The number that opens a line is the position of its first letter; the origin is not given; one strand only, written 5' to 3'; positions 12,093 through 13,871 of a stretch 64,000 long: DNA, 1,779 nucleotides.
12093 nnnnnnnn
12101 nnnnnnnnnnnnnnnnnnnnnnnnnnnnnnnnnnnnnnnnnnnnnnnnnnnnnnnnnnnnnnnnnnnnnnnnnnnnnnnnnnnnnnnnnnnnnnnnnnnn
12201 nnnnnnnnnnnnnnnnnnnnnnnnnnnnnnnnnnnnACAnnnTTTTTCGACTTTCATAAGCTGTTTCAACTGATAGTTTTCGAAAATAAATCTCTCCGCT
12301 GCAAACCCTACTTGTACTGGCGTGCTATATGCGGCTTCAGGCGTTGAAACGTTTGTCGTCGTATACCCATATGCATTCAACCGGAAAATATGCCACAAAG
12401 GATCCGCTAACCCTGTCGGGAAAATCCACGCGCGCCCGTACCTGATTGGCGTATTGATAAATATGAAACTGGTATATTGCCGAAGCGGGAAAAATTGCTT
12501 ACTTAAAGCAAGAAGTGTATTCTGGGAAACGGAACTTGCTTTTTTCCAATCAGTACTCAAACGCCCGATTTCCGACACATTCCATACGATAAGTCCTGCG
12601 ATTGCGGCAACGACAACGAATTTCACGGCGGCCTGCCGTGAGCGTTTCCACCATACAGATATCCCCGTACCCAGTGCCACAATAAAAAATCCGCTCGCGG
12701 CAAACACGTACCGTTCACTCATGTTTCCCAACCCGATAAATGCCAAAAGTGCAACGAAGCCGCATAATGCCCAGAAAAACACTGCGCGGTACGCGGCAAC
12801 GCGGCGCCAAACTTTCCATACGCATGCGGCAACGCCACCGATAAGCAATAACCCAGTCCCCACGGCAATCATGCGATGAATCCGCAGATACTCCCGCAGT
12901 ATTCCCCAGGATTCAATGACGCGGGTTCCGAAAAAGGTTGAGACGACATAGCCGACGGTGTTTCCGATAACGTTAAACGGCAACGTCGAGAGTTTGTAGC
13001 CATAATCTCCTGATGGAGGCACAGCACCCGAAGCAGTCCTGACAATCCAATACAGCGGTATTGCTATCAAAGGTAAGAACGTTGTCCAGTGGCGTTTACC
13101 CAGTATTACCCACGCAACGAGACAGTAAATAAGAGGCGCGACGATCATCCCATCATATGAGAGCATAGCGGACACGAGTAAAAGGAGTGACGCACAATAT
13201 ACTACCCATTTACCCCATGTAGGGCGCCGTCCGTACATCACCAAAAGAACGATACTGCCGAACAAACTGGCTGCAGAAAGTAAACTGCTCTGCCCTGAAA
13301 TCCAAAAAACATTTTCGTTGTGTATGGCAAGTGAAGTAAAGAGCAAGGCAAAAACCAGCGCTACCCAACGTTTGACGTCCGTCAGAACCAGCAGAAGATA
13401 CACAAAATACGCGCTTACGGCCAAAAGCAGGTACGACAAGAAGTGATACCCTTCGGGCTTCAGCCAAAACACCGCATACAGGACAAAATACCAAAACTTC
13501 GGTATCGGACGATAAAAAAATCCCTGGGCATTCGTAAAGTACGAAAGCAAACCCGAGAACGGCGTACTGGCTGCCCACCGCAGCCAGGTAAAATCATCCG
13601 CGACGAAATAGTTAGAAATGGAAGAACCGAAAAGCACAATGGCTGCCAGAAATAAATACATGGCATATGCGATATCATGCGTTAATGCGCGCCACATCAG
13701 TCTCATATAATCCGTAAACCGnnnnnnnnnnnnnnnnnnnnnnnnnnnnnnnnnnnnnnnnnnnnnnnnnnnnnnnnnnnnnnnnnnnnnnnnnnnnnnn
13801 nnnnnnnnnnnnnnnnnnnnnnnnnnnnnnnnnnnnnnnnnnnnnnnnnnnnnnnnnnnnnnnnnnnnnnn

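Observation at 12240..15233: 997-aa fusion of an O-antigen-ligase/Wzy-like domain with a second polytopic domain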

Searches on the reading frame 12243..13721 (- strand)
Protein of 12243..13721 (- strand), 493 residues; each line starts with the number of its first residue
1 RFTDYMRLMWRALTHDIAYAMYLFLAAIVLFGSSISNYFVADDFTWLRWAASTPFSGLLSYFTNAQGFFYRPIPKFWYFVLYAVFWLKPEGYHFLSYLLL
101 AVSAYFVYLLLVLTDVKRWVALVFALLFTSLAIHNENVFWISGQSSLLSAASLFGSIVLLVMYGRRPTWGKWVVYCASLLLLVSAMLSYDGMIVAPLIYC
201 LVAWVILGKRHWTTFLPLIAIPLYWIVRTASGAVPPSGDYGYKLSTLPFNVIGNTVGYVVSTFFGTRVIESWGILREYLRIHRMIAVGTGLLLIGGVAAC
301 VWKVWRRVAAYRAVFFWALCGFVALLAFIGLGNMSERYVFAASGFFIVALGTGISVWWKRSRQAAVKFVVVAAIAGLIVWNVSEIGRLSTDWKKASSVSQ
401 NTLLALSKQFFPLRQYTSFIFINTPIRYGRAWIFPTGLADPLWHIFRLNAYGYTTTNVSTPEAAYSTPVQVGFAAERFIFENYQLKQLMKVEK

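Call 28: predict_structure(alignment_id=A2)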
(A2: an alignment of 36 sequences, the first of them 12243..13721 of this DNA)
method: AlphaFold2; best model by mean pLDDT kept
length: 493 residues; sequences in the alignment: 36
mean_pLDDT: 92.4   pTM: 0.91
mean pLDDT of the five models: 92.4, 91.8, 90.7, 90.7, 89.6
residues with pLDDT >= 90: 388; 70-90: 100; 50-70: 5; < 50: 0
segments of 3 or more residues with pLDDT < 50: none
pLDDT, mean of each block of 10 residues (from residue 1): 93 92 97 93 89 91 85 95 93 97 98 95 98 96 96 98 84 95 96 96 94 95 94 75 83 92 93 85 82 83 80 95 94 91 98 94 92 97 97 96 96 96 94 93 94 95 94 96 93 71
secondary structure, 60 per line:
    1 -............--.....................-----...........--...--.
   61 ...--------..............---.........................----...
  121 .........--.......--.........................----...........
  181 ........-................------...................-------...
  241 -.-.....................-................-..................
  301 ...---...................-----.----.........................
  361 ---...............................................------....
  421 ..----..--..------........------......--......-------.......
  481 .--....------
elements in order: H2-13 H16-36 H42-52 H60-63 H72-85 H89-113 H118-129 H132-138 H141-165 H170-188 H190-205 H212-230 H244-264 H266-281 H283-303 H307-325 H336-360 H364-410 E417-422 H439-446 E453-458 H461-466 E474-481 E484-487

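Call 33: fold_search(model_id=the predicted structure, library=pdb)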
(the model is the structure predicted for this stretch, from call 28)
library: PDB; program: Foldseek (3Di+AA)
matches with E <= 10: 267; with E <= 0.001: 4
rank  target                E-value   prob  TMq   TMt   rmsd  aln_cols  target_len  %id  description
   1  7oci_F                1.0e-04  1.00  0.50  0.41  12.7       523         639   12  Cryo-EM structure of yeast Ost6p containing oligosaccharyltransferase complex (released 2022-02-16)
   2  6s7t_A                1.4e-04  1.00  0.50  0.37  15.3       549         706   11  Cryo-EM structure of human oligosaccharyltransferase complex OST-B (released 2019-12-18)
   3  8age_A                2.7e-04  1.00  0.48  0.38  13.1       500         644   11  Structure of yeast oligosaccharylransferase complex with acceptor peptide bound (released 2022-12-07)
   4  8agc_A                6.8e-04  1.00  0.48  0.36  14.8       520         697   12  Structure of yeast oligosaccharylransferase complex with lipid-linked oligosaccharide and non-acceptor peptide bound (released 2022-12-07)
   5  6ezn_F                1.1e-03  1.00  0.51  0.40  12.5       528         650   13  Cryo-EM structure of the yeast oligosaccharyltransferase (OST) complex (released 2018-01-17)
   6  8if8_C                1.7e-03  1.00  0.34  0.29  14.3       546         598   11  Arabinosyltransferase AftA (released 2023-05-31)
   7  6c26_A                3.6e-03  1.00  0.48  0.38  13.2       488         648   12  The Cryo-EM structure of a eukaryotic oligosaccharyl transferase complex (released 2018-01-31)
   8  6ftg_5                3.6e-03  1.00  0.50  0.40  13.8       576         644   11  Subtomogram average of OST-containing ribosome-translocon complexes from canine rough microsomal membranes (released 2018-03-21)
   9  6gxc_A                3.9e-03  1.00  0.38  0.29  11.0       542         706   10  Bacterial oligosaccharyltransferase PglB in complex with an inhibitory peptide and a reactive lipid-linked oligosaccha (released 2018-11-14)
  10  5ogl_A                4.3e-03  1.00  0.37  0.28  11.6       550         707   11  Structure of bacterial oligosaccharyltransferase PglB in complex with an acceptor peptide and an lipid-linked oligosac (released 2017-10-25)
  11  8b6l_I                5.3e-03  1.00  0.46  0.35  16.3       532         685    9  Subtomogram average of the human Sec61-TRAP-OSTA-translocon (released 2022-12-07)
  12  5ezm                  6.8e-03  1.00  0.38  0.36  15.9       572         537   14  Crystal Structure of ArnT from Cupriavidus metallidurans in the apo state (released 2016-02-17)
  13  9n9j_I                8.5e-03  1.00  0.43  0.32  17.6       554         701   10  Structure of a GRP94 folding intermediate engaged with a CCDC134- and FKBP11-bound secretory translocon (released 2025-11-19)
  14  9i5k_A                1.2e-02  1.00  0.45  0.45   9.5       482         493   13  Structure of the Chaetomium thermophilum Pmt4 homodimer (C2 symmetry) (released 2025-12-24)
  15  7zlg_A                1.3e-02  1.00  0.39  0.31  15.3       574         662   10  Cryo-EM structure of C-mannosyltransferase CeDPY19, in complex with acceptor peptide and bound to CMT2-Fab and anti-Fa (released 2023-01-11)
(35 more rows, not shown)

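Call 46: search_protein_representatives(protein=window:12243-13721:-)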
Query: 493 residues. Proteins with E-value up to 0.001 (for the whole library): 3214; up to 1e-10: 202; up to 1e-30: 67. The best 150 are listed.
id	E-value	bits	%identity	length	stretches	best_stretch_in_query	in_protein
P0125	1.4e-130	452.9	53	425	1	23-422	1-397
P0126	1.9e-106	373.3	41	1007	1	5-490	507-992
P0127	3.1e-105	369.3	40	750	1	4-490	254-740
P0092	3.9e-103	362.4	39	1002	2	3-486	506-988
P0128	3.8e-98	345.9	39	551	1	5-491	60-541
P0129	2.1e-92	327.0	42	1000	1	5-465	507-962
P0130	3.2e-91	323.1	62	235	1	263-489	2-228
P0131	5.8e-79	282.7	37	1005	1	11-451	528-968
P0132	4.3e-78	279.8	41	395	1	116-486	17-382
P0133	1.5e-69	251.6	39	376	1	122-489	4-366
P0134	3.6e-67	243.7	36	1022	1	21-487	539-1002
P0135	4.3e-67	243.5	43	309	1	186-490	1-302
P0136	7.5e-64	232.8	38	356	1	10-353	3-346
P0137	4.8e-63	230.2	34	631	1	5-448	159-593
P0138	4.8e-63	230.1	31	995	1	7-487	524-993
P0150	2.0e-54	201.7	31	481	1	8-454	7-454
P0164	4.5e-49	184.1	31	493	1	11-447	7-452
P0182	1.4e-37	146.2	28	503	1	5-480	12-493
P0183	2.1e-37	145.6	31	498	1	21-445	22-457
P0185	5.3e-34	134.3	33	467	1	23-438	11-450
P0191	5.8e-30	121.0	30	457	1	23-440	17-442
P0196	1.8e-28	116.1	32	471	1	21-439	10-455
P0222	2.7e-20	89.1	28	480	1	22-438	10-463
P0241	2.8e-15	72.6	29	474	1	24-446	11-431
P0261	3.9e-13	65.5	27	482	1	16-453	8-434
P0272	1.4e-12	63.7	28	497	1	20-440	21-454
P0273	1.4e-12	63.6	26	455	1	18-440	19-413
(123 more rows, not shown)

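Call 48: search_protein_families(library=pfam, proteins=[P0150, P0164, P0182, P0183, P0185, P0191, P0241, P0261, P0272, P0273], max_evalue=0.1)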
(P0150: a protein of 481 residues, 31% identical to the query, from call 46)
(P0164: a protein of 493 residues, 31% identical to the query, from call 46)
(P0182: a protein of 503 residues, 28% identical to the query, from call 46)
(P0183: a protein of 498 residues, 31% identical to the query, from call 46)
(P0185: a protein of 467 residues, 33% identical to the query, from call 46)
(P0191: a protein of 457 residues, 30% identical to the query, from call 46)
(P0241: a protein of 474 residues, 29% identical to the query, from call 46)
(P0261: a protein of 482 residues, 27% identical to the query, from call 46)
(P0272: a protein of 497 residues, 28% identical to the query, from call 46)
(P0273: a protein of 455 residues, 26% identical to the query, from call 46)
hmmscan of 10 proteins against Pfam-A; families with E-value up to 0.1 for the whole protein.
P0150 (481 aa): 0 families

P0164 (493 aa): 0 families

P0182 (503 aa): 3 families
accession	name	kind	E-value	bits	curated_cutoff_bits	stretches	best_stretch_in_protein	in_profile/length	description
PF14264.12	Glucos_trans_II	-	4.8e-05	23.1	30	1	90-362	37-314/317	Glucosyl transferase GtrII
PF06127.16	Mpo1-like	-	0.0033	17.9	24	1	215-337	14-88/95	2-hydroxy-palmitic acid dioxygenase Mpo1-like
PF11857.13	DUF3377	-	0.068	13.6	26.5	1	215-245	25-56/72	Domain of unknown function (DUF3377)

P0183 (498 aa): 0 families

P0185 (467 aa): 1 family
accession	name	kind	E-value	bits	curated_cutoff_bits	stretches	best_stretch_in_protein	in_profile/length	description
PF16852.10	HHV-1_VABD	-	0.09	13.3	27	0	408-438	5-35/42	Herpes viral adaptor-to-host cellular mRNA binding domain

P0191 (457 aa): 0 families

P0241 (474 aa): 0 families

P0261 (482 aa): 1 family
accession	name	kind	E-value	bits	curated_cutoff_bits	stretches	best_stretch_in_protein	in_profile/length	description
PF15971.10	Mannosyl_trans4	-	0.0013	19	33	1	98-172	50-123/163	DolP-mannose mannosyltransferase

P0272 (497 aa): 0 families

P0273 (455 aa): 0 families

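Call 54: find_encoding_contigs(protein=P0164, flank=6000, max_places=2)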
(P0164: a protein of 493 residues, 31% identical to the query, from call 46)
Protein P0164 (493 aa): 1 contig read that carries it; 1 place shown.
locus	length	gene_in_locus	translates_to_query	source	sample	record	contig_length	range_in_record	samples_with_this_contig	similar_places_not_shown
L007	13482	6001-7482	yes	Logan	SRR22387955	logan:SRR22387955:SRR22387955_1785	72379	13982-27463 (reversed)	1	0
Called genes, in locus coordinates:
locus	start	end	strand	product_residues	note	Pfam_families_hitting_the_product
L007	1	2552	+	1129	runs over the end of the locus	-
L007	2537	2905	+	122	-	-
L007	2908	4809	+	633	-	-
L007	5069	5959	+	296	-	PF00535:Glycos_transf_2, PF10111:Glyco_tranf_2_2, PF13641:Glyco_tranf_2_3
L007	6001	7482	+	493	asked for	-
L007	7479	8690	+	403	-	PF13439:Glyco_transf_4, PF00534:Glycos_transf_1 (weak), PF13692:Glyco_trans_1_4, PF13524:Glyco_trans_1_2 (weak)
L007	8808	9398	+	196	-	PF00702:Hydrolase (weak), PF08645:PNK3P (weak), PF13419:HAD_2 (weak), PF13242:Hydrolase_like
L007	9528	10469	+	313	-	PF00535:Glycos_transf_2, PF10111:Glyco_tranf_2_2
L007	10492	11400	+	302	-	PF00005:ABC_tran, PF13304:AAA_21 (faint)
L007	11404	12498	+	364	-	PF12698:ABC2_membrane_3, PF01061:ABC2_membrane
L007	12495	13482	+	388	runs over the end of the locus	PF12698:ABC2_membrane_3, PF12679:ABC2_membrane_2 (weak), PF01061:ABC2_membrane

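Call 55: find_encoding_contigs(protein=P0185, flank=6000, max_places=2)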
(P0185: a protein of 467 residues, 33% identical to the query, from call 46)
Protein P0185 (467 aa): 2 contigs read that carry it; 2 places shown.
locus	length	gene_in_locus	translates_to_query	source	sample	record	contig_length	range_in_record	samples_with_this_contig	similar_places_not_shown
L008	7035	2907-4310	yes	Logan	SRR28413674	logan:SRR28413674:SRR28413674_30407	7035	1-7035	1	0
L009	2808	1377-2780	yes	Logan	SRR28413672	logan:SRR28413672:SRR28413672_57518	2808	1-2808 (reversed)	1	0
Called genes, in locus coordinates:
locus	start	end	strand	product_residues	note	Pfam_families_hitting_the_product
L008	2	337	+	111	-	?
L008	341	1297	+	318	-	PF00535:Glycos_transf_2, PF10111:Glyco_tranf_2_2 (faint), PF13641:Glyco_tranf_2_3, PF13712:Glyco_tranf_2_5 (faint)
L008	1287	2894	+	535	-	-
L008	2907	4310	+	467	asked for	-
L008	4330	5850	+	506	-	PF13231:PMT_2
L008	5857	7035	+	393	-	?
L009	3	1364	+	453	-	?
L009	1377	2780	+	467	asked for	-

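Call 74: search_solved_structures(query=A4, max_evalue=10, show_alignments=2)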
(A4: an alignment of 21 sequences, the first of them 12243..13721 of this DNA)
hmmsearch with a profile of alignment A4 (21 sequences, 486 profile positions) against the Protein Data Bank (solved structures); distinct sequences matched with E-value up to 10: 0.

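Call 79: find_encoding_contigs(protein=P0196, flank=5000, max_places=1)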
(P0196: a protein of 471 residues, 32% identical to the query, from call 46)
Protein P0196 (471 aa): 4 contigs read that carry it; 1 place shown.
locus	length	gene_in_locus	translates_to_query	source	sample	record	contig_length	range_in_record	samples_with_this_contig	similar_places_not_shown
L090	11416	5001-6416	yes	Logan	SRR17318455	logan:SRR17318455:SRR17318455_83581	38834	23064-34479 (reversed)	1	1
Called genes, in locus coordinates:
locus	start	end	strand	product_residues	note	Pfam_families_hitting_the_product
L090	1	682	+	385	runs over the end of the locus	PF13439:Glyco_transf_4, PF00534:Glycos_transf_1, PF13692:Glyco_trans_1_4, PF20706:GT4-conflict, PF13524:Glyco_trans_1_2 (weak)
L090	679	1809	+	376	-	PF13439:Glyco_transf_4, PF20706:GT4-conflict, PF00534:Glycos_transf_1, PF13692:Glyco_trans_1_4, PF13524:Glyco_trans_1_2 (weak)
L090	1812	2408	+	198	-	PF25087:GMPPB_C (faint), PF00132:Hexapep, PF14602:Hexapep_2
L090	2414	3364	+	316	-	PF00535:Glycos_transf_2, PF10111:Glyco_tranf_2_2 (faint), PF13641:Glyco_tranf_2_3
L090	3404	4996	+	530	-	-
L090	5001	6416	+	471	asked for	-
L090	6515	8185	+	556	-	PF02366:PMT (weak), PF13231:PMT_2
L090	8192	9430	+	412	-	PF00534:Glycos_transf_1, PF13692:Glyco_trans_1_4, PF13524:Glyco_trans_1_2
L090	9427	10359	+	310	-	PF00535:Glycos_transf_2, PF13641:Glyco_tranf_2_3, PF13632:Glyco_trans_2_3 (weak)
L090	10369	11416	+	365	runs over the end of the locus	PF13439:Glyco_transf_4, PF20706:GT4-conflict, PF00534:Glycos_transf_1, PF13692:Glyco_trans_1_4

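Call 80: find_encoding_contigs(protein=P0222, flank=5000, max_places=1)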
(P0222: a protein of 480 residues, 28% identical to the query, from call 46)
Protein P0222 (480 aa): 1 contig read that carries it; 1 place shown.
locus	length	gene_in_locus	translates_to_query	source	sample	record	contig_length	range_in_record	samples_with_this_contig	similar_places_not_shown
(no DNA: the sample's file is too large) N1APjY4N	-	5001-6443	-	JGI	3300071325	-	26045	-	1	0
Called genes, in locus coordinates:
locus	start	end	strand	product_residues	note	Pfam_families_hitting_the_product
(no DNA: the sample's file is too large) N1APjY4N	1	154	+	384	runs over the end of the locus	PF13439:Glyco_transf_4, PF00534:Glycos_transf_1, PF13692:Glyco_trans_1_4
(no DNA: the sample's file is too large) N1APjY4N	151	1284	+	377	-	PF13439:Glyco_transf_4, PF20706:GT4-conflict, PF00534:Glycos_transf_1, PF13692:Glyco_trans_1_4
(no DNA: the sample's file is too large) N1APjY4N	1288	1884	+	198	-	PF00132:Hexapep, PF14602:Hexapep_2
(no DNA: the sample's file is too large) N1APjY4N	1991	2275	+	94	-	-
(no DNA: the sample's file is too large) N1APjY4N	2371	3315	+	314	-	PF00535:Glycos_transf_2, PF10111:Glyco_tranf_2_2 (faint), PF13641:Glyco_tranf_2_3, PF13712:Glyco_tranf_2_5 (faint)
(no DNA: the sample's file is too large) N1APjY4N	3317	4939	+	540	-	-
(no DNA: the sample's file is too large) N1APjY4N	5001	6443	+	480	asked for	-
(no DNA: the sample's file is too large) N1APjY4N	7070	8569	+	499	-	PF02366:PMT, PF13231:PMT_2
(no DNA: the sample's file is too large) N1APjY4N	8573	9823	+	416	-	PF00534:Glycos_transf_1, PF13692:Glyco_trans_1_4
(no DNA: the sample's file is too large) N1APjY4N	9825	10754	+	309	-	PF00535:Glycos_transf_2, PF10111:Glyco_tranf_2_2 (weak), PF13641:Glyco_tranf_2_3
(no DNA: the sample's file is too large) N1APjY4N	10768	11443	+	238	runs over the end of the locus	PF00696:AA_kinase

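Call 81: find_encoding_contigs(protein=P0191, flank=5000, max_places=1)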
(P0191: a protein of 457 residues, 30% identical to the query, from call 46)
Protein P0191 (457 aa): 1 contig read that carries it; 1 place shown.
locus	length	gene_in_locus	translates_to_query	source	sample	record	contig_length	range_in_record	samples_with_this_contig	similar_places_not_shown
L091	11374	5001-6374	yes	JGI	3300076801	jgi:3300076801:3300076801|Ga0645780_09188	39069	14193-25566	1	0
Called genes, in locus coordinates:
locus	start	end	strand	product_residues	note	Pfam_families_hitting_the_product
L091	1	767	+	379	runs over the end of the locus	PF13439:Glyco_transf_4, PF13524:Glyco_trans_1_2 (faint), PF00534:Glycos_transf_1, PF13692:Glyco_trans_1_4, PF20706:GT4-conflict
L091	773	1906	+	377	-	PF13439:Glyco_transf_4, PF20706:GT4-conflict, PF00534:Glycos_transf_1, PF13692:Glyco_trans_1_4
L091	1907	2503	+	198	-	PF00132:Hexapep, PF14602:Hexapep_2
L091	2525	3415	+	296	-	PF00535:Glycos_transf_2, PF10111:Glyco_tranf_2_2 (weak), PF13641:Glyco_tranf_2_3, PF13712:Glyco_tranf_2_5 (weak)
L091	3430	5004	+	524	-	-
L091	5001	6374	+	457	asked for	-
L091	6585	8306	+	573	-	PF13231:PMT_2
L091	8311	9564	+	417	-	PF00534:Glycos_transf_1, PF13692:Glyco_trans_1_4, PF13524:Glyco_trans_1_2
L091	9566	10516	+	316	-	PF00535:Glycos_transf_2, PF13641:Glyco_tranf_2_3, PF13632:Glyco_trans_2_3 (weak)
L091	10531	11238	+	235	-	PF00696:AA_kinase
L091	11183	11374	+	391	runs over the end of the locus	PF13439:Glyco_transf_4 (weak), PF20706:GT4-conflict (weak), PF00534:Glycos_transf_1, PF13692:Glyco_trans_1_4, PF13524:Glyco_trans_1_2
